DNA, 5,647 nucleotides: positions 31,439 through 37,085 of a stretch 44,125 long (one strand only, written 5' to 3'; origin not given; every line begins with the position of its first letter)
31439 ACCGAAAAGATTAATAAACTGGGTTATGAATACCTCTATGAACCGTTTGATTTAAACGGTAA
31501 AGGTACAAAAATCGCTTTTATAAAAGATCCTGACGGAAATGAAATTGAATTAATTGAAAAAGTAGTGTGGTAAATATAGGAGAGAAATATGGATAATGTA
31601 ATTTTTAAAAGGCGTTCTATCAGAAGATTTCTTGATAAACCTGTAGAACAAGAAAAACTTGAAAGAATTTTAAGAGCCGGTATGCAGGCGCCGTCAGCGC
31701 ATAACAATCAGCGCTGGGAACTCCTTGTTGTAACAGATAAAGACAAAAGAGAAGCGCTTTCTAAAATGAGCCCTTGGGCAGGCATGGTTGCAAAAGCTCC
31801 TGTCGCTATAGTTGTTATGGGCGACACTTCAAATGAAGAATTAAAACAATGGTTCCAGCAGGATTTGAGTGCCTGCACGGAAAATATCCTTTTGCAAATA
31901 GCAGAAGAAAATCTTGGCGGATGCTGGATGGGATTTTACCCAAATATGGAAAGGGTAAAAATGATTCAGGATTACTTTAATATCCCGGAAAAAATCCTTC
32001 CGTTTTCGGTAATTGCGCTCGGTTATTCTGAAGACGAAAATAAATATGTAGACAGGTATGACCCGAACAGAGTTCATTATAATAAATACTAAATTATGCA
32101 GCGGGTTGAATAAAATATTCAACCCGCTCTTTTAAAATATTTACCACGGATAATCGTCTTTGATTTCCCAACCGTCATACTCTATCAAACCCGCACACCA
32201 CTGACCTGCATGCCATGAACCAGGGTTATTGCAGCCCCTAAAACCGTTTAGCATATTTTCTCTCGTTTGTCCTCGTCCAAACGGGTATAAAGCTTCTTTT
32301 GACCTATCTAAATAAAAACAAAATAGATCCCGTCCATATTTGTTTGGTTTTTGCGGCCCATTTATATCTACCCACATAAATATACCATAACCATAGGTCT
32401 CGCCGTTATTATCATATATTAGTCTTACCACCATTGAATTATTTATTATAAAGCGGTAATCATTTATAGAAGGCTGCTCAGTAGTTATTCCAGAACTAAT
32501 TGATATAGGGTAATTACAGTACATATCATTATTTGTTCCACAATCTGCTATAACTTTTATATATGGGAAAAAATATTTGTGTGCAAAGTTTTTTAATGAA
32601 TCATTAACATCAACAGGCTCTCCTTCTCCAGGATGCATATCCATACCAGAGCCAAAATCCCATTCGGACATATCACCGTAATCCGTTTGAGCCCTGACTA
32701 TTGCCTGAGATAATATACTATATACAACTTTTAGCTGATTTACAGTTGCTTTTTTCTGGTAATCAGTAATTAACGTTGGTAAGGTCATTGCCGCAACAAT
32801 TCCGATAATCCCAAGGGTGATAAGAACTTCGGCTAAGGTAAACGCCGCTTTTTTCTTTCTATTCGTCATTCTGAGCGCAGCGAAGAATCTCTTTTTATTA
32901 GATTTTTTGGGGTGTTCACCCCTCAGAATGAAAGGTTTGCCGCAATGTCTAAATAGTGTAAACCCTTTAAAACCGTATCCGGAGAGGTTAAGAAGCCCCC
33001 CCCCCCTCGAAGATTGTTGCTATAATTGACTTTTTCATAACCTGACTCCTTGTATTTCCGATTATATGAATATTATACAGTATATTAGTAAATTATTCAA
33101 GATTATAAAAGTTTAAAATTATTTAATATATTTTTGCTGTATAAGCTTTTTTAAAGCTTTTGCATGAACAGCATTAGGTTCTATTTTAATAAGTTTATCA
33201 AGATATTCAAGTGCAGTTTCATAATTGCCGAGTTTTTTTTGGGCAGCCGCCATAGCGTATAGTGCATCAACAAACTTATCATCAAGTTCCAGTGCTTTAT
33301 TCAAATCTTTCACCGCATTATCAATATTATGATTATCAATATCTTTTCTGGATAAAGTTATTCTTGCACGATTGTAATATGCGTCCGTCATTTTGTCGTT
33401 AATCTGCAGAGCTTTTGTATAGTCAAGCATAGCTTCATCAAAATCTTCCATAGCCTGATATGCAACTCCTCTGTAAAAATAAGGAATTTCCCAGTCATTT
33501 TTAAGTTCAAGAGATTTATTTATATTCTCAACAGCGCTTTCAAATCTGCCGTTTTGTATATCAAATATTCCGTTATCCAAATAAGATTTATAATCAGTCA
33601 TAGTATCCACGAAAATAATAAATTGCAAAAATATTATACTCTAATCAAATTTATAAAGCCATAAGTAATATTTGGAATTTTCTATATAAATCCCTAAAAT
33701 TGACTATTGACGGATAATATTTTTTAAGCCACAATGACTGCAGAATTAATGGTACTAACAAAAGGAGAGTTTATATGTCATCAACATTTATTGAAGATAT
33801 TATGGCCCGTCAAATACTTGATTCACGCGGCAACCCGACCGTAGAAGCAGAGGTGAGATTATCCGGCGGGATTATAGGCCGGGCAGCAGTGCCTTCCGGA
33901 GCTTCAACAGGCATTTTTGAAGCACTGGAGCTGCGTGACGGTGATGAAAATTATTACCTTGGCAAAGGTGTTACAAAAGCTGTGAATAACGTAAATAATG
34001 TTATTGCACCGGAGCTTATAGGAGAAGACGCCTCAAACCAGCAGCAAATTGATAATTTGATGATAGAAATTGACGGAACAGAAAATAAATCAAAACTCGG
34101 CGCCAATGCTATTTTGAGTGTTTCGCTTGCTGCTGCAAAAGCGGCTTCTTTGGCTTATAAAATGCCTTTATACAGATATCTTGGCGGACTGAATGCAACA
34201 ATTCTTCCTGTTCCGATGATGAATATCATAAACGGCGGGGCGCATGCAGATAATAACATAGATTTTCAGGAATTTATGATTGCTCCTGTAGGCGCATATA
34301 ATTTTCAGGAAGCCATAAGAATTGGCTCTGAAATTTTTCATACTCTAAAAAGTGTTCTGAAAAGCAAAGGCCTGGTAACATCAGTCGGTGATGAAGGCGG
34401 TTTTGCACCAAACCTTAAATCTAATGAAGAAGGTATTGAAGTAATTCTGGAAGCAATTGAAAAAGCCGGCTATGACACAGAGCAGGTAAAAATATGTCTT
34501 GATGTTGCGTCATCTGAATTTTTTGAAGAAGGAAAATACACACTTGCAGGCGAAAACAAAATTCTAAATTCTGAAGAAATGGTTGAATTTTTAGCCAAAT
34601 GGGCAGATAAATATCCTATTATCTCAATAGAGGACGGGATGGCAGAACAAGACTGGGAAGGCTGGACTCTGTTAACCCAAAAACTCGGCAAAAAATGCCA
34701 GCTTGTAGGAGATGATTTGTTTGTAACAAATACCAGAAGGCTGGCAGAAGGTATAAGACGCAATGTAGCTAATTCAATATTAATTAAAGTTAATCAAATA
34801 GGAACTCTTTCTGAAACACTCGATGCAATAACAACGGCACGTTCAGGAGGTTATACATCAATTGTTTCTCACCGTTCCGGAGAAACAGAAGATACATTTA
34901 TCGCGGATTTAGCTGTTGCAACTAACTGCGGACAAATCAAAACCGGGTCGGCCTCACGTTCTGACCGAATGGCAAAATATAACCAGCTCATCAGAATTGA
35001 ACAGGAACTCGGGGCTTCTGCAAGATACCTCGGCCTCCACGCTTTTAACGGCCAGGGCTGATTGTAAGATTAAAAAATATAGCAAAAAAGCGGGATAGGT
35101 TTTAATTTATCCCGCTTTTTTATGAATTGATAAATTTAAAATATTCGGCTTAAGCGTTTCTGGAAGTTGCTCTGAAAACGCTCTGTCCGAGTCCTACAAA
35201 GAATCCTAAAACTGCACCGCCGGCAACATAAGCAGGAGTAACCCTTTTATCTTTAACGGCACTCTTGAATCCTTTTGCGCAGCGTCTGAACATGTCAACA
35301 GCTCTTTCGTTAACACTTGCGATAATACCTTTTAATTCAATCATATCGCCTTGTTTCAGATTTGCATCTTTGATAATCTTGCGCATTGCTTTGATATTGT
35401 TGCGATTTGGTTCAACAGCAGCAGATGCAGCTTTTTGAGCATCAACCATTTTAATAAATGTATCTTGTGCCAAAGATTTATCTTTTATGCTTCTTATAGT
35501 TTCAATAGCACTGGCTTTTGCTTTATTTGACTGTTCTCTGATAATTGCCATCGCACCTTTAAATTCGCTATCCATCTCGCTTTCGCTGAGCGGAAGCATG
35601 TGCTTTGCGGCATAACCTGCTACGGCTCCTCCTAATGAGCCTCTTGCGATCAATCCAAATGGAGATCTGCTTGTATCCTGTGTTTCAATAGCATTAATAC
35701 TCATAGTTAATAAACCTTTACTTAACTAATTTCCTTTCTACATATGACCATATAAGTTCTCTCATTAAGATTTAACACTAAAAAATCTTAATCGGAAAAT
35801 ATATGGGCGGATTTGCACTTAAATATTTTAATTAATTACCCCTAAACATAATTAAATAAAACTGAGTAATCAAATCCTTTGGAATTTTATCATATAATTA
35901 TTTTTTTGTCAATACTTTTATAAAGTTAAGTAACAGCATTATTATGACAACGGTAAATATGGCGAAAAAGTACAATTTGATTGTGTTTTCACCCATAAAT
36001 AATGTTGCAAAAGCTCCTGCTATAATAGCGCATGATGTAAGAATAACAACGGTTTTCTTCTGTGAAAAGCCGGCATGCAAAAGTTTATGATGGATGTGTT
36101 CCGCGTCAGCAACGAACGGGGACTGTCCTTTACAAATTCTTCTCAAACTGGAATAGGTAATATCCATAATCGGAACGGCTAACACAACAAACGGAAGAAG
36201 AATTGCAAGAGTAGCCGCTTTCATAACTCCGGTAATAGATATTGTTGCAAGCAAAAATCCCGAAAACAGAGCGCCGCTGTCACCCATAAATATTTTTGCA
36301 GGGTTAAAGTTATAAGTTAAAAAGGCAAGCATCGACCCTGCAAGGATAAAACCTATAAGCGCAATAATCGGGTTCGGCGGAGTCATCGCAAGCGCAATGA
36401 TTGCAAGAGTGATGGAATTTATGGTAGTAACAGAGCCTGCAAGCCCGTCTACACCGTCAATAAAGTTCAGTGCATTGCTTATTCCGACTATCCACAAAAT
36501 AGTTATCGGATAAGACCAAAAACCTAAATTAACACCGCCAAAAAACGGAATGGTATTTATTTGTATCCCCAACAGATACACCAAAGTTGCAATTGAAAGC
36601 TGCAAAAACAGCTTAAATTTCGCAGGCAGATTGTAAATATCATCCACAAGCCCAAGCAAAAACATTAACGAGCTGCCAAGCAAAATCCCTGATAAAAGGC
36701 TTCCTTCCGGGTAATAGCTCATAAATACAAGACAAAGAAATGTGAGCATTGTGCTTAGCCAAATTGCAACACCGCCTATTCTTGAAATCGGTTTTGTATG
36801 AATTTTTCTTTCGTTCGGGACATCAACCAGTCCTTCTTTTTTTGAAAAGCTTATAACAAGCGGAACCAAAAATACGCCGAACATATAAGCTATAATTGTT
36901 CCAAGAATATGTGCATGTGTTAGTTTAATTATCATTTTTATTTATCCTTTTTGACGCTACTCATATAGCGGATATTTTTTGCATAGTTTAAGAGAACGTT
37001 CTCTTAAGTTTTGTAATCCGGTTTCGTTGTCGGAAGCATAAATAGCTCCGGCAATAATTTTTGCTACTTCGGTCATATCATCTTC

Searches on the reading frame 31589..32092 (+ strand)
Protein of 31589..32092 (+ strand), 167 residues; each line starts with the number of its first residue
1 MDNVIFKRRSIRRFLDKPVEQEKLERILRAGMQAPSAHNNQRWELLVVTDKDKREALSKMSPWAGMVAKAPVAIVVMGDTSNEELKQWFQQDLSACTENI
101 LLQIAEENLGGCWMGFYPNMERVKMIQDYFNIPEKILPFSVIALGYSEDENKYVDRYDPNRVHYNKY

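Call 13: search_protein_families(library=pfam, proteins=[window:31589-32092:+], max_evalue=0.001)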
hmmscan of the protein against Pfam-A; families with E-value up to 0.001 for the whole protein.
window:31589-32092:+ (167 aa): 2 families
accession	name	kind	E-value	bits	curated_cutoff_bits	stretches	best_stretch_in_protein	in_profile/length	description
PF00881.29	Nitroreductase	-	1.5e-28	100.5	23.5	2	5-59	1-55/167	Nitroreductase family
PF14512.11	TM1586_NiRdase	-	4.5e-13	49.7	27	1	4-152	5-138/215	Putative TM nitroreductase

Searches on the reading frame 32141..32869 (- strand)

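Call 13: search_protein_families(library=pfam, proteins=[window:32141-32869:-], max_evalue=0.001)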
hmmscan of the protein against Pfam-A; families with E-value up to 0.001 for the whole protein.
window:32141-32869:- (242 aa): 1 family
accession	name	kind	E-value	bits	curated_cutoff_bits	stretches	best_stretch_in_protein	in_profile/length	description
PF07963.17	N_methyl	-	2.3e-06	27.4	21.2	1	4-29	1-26/27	Prokaryotic N-terminal methylation motif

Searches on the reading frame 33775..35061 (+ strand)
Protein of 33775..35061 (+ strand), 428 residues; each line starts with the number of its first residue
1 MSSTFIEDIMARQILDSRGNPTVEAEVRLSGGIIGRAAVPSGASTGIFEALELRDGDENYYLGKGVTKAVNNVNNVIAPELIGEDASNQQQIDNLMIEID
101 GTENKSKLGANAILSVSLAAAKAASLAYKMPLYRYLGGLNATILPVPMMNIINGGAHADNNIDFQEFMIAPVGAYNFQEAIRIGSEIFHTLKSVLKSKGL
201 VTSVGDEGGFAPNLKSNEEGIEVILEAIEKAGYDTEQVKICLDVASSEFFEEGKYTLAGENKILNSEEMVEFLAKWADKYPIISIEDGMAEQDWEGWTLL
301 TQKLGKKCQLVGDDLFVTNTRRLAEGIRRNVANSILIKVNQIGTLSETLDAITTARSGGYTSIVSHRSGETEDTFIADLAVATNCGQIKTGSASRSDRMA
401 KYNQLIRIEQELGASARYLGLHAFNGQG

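Call 13: search_protein_families(library=pfam, proteins=[window:33775-35061:+], max_evalue=0.001)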
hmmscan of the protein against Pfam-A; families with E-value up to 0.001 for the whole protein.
window:33775-35061:+ (428 aa): 2 families
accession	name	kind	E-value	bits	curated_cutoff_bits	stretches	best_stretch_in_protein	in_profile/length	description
PF00113.28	Enolase_C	-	3.7e-133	443.8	21.5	1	142-423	2-292/296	Enolase, C-terminal TIM barrel domain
PF03952.21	Enolase_N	-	5.3e-60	201.8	35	1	6-136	1-131/131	Enolase, N-terminal domain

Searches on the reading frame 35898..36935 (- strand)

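Call 13: search_protein_families(library=pfam, proteins=[window:35898-36935:-], max_evalue=0.001)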
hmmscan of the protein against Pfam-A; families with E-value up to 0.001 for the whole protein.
window:35898-36935:- (345 aa): 1 family
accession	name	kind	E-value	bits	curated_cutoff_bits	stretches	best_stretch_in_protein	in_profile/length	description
PF00953.26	Glycos_transf_4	-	3e-41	141.5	27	1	83-236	3-159/160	Glycosyl transferase family 4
